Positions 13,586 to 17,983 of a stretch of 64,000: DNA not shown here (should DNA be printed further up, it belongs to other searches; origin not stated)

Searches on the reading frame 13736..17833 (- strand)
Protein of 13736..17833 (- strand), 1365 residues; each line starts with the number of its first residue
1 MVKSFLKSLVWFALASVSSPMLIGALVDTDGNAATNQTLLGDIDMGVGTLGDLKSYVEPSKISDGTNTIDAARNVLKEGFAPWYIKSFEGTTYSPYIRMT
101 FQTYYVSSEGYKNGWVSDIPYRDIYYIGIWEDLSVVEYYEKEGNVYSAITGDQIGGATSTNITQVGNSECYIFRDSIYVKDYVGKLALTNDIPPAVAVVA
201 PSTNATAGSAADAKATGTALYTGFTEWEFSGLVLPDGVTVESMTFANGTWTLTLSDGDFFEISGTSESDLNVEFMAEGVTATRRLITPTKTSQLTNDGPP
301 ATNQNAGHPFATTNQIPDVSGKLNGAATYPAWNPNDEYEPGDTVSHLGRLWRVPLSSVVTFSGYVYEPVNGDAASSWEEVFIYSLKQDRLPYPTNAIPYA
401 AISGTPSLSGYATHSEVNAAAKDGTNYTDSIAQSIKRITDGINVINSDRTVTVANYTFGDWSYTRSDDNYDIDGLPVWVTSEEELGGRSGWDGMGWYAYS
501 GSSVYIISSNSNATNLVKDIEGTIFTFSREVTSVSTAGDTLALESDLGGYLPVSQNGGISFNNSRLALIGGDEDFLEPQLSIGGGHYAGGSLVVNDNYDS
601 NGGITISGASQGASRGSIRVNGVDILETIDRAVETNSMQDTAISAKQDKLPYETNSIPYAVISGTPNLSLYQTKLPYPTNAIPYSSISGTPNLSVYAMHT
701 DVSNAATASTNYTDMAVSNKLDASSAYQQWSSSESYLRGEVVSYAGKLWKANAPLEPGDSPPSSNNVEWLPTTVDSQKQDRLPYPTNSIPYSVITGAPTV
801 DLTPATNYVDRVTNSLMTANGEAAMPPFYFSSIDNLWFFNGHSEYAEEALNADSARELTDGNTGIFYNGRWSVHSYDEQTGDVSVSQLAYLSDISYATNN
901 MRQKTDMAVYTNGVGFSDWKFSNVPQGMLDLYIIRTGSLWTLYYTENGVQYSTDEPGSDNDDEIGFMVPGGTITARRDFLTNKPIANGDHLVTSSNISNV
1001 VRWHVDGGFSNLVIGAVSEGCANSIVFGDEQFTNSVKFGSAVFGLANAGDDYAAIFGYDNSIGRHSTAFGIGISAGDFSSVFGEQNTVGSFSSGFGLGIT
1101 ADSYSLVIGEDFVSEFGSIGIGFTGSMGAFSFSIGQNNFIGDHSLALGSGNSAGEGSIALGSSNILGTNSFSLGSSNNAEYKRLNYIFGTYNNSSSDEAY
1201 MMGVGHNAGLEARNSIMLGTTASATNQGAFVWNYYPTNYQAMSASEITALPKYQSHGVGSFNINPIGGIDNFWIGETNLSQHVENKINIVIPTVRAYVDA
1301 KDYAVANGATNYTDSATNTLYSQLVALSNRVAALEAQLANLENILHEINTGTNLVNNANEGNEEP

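Call 10: search_protein_families(library=phrogs, proteins=[window:13736-17833:-], max_evalue=0.001)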
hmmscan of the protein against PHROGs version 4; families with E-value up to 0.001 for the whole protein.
window:13736-17833:- (1365 aa): 1 family
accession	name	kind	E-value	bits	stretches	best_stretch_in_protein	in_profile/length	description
phrog_30126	-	unknown function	5.5e-05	24.4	1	1295-1346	36-87/101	-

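Call 11: search_protein_families(library=pfam, proteins=[window:13736-17833:-], max_evalue=0.001)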
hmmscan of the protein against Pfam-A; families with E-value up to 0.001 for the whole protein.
window:13736-17833:- (1365 aa): 1 family
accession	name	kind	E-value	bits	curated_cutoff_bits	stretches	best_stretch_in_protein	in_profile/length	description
PF02839.19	CBM_5_12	-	8.2e-10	39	26.2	1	729-761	1-40/44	Carbohydrate-binding module family 5/12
